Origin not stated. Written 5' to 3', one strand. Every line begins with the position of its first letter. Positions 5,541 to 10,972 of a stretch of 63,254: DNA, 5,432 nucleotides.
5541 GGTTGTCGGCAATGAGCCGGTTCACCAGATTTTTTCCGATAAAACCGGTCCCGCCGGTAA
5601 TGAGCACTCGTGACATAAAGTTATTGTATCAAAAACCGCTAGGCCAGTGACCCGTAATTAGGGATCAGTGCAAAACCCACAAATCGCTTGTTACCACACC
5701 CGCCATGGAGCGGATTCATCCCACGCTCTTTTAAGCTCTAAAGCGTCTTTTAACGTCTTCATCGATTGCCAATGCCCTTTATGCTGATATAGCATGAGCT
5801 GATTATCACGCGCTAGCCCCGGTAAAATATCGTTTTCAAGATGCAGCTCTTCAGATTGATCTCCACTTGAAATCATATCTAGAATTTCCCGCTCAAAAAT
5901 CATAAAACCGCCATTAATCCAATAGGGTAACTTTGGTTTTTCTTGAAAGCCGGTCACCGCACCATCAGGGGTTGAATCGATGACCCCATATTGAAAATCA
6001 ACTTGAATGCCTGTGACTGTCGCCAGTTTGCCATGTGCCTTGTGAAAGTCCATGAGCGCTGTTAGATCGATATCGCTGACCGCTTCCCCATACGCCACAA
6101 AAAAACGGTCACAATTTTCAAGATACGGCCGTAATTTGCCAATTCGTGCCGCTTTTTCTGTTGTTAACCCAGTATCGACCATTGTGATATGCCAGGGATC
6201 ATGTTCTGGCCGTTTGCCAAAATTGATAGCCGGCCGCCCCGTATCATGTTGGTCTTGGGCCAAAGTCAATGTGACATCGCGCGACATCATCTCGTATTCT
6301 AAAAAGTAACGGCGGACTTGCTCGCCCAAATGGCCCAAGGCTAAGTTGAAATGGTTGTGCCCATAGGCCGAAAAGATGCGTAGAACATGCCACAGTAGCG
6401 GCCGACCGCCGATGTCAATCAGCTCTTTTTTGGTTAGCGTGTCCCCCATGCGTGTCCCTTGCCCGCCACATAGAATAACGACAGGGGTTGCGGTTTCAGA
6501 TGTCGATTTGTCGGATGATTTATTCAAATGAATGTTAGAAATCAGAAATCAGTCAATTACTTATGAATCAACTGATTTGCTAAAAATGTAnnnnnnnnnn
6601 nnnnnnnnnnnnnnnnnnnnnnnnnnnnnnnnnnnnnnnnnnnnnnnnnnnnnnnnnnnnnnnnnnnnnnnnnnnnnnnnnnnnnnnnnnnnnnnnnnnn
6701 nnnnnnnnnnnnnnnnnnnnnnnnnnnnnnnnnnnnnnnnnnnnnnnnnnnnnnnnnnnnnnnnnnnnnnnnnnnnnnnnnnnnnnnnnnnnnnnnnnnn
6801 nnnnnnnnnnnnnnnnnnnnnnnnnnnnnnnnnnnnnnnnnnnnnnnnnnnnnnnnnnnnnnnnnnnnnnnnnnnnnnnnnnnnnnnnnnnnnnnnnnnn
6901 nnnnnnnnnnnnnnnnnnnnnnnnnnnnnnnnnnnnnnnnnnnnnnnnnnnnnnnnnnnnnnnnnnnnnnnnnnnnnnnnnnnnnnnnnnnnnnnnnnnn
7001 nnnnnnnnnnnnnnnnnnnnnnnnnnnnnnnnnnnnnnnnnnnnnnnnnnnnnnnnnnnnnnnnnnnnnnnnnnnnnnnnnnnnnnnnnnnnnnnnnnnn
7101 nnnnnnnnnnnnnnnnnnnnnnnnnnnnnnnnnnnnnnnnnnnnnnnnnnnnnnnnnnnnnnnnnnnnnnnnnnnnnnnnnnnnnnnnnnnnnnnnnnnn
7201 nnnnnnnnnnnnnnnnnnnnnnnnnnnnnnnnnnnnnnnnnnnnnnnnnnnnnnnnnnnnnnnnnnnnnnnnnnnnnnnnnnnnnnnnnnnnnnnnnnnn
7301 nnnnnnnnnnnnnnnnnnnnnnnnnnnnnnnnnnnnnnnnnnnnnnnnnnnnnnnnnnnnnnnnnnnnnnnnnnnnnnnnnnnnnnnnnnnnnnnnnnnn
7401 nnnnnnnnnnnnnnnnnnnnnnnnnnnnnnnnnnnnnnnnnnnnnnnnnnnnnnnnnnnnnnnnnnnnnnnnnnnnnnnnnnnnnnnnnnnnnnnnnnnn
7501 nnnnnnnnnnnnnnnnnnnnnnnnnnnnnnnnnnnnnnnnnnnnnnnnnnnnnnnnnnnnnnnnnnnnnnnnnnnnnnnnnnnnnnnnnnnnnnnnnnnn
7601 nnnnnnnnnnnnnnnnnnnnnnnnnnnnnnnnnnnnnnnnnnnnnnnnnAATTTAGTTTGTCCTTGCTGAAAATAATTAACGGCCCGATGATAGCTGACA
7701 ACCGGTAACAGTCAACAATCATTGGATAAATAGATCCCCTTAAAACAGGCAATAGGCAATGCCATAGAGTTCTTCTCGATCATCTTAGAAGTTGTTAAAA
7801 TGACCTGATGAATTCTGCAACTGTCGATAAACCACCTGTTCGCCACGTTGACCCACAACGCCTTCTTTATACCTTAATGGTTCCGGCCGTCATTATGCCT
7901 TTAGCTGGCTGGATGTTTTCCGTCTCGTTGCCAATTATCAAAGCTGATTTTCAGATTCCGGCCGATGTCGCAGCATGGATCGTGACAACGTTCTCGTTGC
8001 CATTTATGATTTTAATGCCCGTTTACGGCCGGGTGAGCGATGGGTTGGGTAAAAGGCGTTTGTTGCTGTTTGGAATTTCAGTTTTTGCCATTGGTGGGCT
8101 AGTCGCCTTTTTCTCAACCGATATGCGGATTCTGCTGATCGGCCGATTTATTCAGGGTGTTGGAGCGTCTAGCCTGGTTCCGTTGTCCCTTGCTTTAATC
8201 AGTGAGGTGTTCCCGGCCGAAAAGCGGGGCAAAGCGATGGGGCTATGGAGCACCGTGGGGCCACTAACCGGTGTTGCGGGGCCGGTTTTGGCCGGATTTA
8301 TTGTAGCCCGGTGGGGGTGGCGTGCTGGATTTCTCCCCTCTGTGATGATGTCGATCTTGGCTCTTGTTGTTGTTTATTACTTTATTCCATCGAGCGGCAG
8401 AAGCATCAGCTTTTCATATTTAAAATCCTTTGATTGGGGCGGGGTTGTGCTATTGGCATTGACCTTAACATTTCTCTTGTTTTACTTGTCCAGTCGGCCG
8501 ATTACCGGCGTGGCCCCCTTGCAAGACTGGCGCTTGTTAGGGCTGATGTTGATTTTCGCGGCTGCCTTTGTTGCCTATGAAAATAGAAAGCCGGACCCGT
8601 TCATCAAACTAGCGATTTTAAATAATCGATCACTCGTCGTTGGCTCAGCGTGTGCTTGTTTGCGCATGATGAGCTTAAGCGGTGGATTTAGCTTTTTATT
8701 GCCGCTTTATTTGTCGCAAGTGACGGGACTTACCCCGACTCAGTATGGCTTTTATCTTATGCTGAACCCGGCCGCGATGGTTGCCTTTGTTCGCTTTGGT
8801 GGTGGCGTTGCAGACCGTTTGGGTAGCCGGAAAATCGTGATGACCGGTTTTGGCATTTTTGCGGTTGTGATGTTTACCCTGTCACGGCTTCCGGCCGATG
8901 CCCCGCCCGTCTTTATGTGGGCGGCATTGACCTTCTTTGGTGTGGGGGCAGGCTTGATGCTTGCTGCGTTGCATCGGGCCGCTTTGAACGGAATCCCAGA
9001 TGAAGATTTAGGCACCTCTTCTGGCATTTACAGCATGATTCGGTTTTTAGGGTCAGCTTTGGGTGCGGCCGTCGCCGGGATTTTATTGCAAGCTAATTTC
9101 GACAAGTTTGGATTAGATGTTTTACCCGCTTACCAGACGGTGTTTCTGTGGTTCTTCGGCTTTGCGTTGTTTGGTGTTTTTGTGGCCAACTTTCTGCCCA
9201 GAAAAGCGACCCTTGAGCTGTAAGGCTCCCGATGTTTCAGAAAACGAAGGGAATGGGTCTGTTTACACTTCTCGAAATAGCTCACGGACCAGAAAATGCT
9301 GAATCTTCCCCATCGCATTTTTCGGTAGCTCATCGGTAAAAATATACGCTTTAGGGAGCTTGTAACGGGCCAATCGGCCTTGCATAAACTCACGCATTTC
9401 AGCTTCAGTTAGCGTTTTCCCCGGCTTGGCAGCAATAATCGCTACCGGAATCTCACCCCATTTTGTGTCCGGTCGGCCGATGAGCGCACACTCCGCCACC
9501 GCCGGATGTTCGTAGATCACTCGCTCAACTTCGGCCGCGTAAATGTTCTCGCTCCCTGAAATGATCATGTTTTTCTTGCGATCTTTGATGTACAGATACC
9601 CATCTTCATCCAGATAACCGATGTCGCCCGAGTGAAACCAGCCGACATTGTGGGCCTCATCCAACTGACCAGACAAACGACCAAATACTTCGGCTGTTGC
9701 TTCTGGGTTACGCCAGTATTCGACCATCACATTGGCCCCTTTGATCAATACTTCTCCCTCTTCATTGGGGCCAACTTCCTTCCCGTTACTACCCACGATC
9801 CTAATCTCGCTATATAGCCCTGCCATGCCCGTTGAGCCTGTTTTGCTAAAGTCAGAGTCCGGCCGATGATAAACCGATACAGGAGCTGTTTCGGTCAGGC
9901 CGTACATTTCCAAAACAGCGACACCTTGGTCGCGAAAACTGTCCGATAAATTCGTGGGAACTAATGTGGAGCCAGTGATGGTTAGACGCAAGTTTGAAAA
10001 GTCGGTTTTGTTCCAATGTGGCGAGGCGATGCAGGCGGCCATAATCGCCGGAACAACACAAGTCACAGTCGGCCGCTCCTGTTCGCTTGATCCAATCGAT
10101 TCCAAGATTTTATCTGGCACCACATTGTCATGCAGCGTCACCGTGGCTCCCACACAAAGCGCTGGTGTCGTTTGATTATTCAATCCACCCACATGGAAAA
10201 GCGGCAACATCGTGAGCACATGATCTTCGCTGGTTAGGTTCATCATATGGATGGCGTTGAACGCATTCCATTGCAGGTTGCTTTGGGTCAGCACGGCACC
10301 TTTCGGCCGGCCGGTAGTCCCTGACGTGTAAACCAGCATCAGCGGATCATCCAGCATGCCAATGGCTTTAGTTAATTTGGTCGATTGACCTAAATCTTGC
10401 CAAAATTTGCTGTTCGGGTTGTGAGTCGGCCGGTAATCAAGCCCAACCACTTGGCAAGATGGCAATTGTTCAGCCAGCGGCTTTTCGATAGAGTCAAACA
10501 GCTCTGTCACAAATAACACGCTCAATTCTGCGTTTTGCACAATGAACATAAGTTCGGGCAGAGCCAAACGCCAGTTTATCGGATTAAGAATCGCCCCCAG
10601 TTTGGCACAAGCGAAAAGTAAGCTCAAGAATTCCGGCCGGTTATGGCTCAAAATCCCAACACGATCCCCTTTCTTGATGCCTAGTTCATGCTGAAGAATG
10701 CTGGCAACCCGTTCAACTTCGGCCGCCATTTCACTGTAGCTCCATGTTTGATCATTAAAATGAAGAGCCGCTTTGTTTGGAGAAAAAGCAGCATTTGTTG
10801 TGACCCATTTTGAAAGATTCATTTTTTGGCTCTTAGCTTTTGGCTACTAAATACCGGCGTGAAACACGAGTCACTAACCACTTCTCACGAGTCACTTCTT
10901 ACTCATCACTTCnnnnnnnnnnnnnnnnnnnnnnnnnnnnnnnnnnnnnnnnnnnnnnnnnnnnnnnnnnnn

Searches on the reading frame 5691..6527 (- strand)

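Call 82: search_protein_families(library=pfam, proteins=[window:5691-6527:-], max_evalue=0.01)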
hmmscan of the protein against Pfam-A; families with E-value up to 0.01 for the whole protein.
window:5691-6527:- (278 aa): 2 families
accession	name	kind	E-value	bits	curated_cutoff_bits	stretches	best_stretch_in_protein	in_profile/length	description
PF00483.29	NTP_transferase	-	2.2e-14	54.1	21.2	1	17-265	3-238/245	Nucleotidyl transferase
PF12804.13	NTP_transf_3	-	1.7e-09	38.5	27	1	16-78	1-58/160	MobA-like NTP transferase domain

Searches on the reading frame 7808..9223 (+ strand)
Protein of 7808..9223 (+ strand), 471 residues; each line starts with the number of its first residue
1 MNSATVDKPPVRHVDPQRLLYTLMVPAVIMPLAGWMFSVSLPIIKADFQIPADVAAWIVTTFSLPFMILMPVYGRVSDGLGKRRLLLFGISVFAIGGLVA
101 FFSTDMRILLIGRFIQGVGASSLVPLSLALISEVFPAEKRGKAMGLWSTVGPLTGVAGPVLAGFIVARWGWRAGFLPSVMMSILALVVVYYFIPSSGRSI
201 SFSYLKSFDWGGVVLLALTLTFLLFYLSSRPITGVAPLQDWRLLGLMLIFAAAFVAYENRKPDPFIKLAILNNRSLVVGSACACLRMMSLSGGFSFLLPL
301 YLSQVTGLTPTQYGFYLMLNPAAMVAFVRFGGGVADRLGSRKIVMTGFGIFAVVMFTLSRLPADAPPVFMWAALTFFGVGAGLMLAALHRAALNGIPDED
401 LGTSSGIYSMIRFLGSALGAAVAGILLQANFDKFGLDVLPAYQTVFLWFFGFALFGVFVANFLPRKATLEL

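Call 22: search_protein_families(library=pfam, proteins=[window:7808-9223:+])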
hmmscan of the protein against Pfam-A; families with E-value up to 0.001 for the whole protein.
window:7808-9223:+ (471 aa): 4 families
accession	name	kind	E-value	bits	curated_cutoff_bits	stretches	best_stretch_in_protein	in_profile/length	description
PF07690.21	MFS_1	-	5.6e-67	226.6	33.4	2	28-420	6-347/347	Major Facilitator Superfamily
PF00083.30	Sugar_tr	-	2.1e-09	37.3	22.3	1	56-198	49-196/452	Sugar (and other) transporter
PF05977.19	MFS_3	-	5.6e-09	35.4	27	1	23-189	15-186/524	Transmembrane secretion effector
PF13347.12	MFS_2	-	2e-08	33.6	27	1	270-429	220-383/427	MFS/sugar transport protein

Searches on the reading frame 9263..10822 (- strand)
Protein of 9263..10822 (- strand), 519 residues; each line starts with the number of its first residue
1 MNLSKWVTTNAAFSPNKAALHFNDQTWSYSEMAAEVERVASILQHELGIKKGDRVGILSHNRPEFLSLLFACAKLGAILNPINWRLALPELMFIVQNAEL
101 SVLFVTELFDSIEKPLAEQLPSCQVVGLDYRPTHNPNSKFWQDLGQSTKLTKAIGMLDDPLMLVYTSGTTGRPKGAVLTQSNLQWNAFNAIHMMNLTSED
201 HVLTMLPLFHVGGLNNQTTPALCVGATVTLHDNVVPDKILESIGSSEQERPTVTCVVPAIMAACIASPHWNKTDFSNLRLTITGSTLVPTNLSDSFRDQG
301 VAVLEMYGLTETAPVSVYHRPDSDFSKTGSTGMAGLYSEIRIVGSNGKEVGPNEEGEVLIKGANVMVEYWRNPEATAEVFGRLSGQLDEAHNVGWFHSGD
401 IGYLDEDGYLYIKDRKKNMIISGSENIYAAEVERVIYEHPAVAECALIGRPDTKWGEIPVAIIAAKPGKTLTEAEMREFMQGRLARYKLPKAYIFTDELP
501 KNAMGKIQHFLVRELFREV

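Call 22: search_protein_families(library=pfam, proteins=[window:9263-10822:-])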
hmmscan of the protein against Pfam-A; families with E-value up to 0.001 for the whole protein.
window:9263-10822:- (519 aa): 2 families
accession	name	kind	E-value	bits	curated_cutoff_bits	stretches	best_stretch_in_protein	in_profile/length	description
PF00501.34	AMP-binding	-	8.4e-83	278.7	29.9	1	9-370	3-384/384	AMP-binding enzyme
PF13193.12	AMP-binding_C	-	9.1e-21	75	24.5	1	431-506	1-76/76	AMP-binding enzyme C-terminal domain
